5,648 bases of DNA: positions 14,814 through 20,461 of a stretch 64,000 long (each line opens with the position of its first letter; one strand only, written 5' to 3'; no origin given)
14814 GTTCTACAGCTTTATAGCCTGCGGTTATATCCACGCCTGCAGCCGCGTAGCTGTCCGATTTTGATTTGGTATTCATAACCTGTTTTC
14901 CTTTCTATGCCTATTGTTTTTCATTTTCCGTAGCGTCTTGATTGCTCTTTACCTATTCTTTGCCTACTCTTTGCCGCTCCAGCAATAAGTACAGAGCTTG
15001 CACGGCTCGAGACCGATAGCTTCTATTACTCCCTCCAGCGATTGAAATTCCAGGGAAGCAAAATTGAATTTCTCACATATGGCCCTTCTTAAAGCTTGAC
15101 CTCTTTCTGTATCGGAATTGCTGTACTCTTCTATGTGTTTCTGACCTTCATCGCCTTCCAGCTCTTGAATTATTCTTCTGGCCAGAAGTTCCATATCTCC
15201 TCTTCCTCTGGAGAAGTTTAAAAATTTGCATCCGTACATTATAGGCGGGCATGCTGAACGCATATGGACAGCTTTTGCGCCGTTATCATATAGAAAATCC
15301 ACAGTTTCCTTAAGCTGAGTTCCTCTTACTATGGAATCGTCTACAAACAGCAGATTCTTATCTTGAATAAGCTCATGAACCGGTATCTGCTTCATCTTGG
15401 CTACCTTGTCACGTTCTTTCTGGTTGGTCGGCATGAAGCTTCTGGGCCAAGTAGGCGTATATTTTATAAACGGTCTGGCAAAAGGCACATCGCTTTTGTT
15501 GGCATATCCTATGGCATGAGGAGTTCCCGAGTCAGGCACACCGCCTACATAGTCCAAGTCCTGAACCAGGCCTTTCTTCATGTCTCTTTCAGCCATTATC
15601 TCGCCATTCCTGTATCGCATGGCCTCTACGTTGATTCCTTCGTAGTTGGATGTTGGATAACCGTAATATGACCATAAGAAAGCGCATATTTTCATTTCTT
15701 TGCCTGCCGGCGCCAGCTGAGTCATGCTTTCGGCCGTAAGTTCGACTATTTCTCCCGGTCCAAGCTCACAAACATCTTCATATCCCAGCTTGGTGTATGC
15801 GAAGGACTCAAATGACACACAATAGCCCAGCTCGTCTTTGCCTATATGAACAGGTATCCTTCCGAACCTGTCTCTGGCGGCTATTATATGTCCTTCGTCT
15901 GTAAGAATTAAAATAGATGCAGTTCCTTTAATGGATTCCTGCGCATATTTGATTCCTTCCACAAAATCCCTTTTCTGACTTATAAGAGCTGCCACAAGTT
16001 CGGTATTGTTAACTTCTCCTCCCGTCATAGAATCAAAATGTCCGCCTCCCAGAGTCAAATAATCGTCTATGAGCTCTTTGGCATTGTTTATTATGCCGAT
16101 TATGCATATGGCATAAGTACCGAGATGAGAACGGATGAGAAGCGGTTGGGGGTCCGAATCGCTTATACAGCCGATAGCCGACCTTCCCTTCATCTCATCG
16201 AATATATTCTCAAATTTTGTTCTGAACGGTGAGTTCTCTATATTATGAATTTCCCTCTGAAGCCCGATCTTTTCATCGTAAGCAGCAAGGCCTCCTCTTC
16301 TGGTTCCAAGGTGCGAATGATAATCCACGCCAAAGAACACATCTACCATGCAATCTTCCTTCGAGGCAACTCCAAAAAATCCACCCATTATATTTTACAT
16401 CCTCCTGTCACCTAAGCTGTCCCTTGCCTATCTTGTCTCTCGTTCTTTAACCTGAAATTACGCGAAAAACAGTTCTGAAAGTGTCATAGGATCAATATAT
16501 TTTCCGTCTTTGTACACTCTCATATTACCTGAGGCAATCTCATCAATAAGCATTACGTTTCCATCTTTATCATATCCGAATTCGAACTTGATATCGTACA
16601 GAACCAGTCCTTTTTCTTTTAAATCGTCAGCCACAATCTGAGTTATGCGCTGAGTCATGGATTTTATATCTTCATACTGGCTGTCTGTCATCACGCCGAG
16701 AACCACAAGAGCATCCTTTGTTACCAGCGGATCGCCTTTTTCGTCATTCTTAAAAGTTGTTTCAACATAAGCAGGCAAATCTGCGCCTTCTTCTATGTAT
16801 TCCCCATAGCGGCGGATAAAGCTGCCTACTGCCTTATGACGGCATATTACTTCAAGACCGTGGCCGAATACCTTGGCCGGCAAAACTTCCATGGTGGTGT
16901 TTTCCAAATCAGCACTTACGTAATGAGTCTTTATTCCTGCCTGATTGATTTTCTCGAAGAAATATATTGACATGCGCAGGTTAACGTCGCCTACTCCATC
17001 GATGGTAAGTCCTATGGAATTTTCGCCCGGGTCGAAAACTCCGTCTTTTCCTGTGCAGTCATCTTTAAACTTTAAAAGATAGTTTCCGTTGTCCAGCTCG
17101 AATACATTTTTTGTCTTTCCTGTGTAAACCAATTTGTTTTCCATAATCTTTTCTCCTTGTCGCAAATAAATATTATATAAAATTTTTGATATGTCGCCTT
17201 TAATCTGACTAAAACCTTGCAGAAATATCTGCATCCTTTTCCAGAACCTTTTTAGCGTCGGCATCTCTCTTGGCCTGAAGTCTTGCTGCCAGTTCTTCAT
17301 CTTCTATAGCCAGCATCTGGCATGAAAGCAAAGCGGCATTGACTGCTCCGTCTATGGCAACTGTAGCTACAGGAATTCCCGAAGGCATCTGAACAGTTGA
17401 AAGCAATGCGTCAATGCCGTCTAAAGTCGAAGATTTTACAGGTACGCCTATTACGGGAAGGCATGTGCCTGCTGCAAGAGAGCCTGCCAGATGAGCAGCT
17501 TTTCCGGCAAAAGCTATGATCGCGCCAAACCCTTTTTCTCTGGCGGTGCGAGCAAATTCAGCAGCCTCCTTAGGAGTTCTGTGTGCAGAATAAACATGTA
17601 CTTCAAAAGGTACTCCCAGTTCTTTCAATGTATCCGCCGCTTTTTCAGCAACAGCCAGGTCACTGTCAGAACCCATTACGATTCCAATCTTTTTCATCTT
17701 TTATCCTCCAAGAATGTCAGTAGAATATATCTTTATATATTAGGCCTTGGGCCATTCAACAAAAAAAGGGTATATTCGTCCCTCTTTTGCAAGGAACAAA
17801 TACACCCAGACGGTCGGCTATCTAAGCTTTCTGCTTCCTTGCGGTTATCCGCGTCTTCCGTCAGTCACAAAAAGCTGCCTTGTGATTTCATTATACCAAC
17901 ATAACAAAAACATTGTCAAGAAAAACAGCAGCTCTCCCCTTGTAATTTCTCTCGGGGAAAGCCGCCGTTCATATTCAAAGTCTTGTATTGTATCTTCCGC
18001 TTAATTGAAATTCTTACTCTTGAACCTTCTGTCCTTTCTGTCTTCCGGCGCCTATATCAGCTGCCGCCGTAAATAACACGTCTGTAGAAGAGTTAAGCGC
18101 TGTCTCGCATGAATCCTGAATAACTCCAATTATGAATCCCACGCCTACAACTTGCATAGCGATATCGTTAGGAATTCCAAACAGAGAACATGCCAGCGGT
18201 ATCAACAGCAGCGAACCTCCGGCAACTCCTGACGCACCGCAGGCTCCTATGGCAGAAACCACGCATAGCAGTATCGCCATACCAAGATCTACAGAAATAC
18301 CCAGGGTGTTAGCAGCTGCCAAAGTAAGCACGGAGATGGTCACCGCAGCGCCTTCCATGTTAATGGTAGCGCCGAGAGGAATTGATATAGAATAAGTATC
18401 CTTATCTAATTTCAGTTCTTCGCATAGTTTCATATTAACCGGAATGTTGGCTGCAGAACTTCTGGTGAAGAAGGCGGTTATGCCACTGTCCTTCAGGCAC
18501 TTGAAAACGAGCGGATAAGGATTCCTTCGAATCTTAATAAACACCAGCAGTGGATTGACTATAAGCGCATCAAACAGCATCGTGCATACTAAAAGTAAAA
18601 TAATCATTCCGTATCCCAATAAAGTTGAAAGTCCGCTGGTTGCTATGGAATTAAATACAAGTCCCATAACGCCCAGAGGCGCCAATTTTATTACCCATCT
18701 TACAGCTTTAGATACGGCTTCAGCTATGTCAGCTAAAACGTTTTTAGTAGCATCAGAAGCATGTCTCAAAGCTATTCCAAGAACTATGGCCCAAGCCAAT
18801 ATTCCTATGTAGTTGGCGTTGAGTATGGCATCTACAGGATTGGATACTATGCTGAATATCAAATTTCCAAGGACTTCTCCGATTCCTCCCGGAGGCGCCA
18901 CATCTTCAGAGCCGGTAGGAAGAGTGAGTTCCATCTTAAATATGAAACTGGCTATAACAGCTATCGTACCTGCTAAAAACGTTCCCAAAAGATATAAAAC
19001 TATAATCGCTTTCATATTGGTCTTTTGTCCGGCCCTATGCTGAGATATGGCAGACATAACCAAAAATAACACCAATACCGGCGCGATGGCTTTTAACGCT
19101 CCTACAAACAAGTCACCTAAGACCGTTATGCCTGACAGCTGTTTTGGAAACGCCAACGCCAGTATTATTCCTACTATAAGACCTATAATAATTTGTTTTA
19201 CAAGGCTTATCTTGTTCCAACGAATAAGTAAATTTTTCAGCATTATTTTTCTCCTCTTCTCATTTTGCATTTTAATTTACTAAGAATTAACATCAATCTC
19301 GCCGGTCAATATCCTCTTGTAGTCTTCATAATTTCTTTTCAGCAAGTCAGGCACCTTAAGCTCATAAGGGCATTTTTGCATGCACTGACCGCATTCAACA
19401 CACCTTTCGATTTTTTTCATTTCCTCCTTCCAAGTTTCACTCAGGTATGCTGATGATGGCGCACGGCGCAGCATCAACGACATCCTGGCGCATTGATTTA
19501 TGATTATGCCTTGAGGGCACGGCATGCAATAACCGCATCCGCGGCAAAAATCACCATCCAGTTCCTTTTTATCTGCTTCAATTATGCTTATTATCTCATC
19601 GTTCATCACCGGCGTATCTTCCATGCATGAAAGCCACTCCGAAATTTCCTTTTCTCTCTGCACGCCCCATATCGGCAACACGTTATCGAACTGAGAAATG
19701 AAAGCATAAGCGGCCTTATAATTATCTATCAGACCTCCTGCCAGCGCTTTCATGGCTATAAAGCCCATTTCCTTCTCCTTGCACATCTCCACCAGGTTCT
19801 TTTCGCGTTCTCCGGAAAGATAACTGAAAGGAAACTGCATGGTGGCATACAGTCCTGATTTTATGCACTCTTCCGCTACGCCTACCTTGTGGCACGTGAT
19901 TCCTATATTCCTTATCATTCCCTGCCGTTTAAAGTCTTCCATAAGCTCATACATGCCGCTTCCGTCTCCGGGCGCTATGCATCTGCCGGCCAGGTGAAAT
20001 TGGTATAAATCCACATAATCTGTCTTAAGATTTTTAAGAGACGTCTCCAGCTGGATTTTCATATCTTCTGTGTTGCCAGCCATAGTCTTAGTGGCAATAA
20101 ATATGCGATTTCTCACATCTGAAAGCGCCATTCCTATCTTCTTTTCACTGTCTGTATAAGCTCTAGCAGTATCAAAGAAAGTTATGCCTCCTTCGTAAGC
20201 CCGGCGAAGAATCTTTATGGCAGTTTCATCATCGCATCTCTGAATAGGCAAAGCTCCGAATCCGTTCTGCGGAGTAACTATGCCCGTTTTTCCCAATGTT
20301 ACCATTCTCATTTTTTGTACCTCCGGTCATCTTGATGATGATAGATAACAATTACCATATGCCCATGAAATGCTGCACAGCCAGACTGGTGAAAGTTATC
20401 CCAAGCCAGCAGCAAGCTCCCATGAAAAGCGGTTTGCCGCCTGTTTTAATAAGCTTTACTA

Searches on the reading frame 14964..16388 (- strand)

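Call 61: search_protein_families(library=pfam, proteins=[window:14964-16388:-], max_evalue=0.00001)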
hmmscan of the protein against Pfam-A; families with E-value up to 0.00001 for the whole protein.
window:14964-16388:- (474 aa): 1 family
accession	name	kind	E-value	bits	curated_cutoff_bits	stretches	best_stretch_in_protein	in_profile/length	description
PF13537.11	GATase_7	-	9.3e-10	39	25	1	72-193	6-114/123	Glutamine amidotransferase domain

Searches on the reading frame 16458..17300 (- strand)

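Call 62: search_protein_families(library=pfam, proteins=[window:16458-17300:-], max_evalue=0.00001)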
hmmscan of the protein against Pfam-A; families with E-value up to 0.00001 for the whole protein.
window:16458-17300:- (280 aa): 1 family
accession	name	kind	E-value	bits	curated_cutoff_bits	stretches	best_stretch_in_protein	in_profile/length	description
PF01259.24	SAICAR_synt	-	3.2e-41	142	20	1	58-268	2-202/233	SAICAR synthetase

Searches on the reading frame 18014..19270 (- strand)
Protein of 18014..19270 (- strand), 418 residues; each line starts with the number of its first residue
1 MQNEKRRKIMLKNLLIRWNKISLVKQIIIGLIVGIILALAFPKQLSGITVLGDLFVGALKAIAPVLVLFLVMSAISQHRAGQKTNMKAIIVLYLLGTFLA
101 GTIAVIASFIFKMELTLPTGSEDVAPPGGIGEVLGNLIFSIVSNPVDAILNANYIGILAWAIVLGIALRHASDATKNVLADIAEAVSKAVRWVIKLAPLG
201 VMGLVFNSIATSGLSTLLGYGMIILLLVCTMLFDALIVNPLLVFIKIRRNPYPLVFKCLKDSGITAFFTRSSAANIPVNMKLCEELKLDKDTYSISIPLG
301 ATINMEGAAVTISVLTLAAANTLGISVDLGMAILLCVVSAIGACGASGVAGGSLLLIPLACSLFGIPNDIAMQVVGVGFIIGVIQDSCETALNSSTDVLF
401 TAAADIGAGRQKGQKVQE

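Call 14: find_encoding_contigs(protein=window:18014-19270:-, flank=10000, max_places=1)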
Protein window:18014-19270:- (418 aa): no gene with exactly this product is on record in the collection.

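Call 61: search_protein_families(library=pfam, proteins=[window:18014-19270:-], max_evalue=0.00001)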
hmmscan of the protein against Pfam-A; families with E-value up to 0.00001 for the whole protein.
window:18014-19270:- (418 aa): 1 family
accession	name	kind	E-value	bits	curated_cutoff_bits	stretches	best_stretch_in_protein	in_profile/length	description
PF00375.23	SDF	-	1.5e-69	235.3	27.9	1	23-403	1-383/387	Sodium:dicarboxylate symporter family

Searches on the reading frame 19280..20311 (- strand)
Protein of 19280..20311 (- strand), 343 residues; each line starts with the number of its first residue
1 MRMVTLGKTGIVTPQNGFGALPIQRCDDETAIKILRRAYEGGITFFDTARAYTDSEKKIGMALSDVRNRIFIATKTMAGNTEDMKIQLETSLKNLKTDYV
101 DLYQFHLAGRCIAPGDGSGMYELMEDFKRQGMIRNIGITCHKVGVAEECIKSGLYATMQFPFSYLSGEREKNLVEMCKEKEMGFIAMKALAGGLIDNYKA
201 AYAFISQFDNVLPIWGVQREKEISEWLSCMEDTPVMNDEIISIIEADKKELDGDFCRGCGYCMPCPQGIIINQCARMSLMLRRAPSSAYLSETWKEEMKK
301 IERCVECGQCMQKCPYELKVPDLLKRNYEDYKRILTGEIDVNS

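Call 61: search_protein_families(library=pfam, proteins=[window:19280-20311:-], max_evalue=0.00001)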
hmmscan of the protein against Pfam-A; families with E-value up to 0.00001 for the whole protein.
window:19280-20311:- (343 aa): 3 families
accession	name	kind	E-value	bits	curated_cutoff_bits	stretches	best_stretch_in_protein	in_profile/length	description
PF00248.27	Aldo_ket_red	-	3.2e-34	118.8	24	1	20-197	8-199/291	Aldo/keto reductase family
PF13534.11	Fer4_17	-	7.5e-10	39.7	22.2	1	255-318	1-60/61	4Fe-4S dicluster domain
PF13187.11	Fer4_9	-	5.2e-08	33.2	27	1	256-317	2-50/52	4Fe-4S dicluster domain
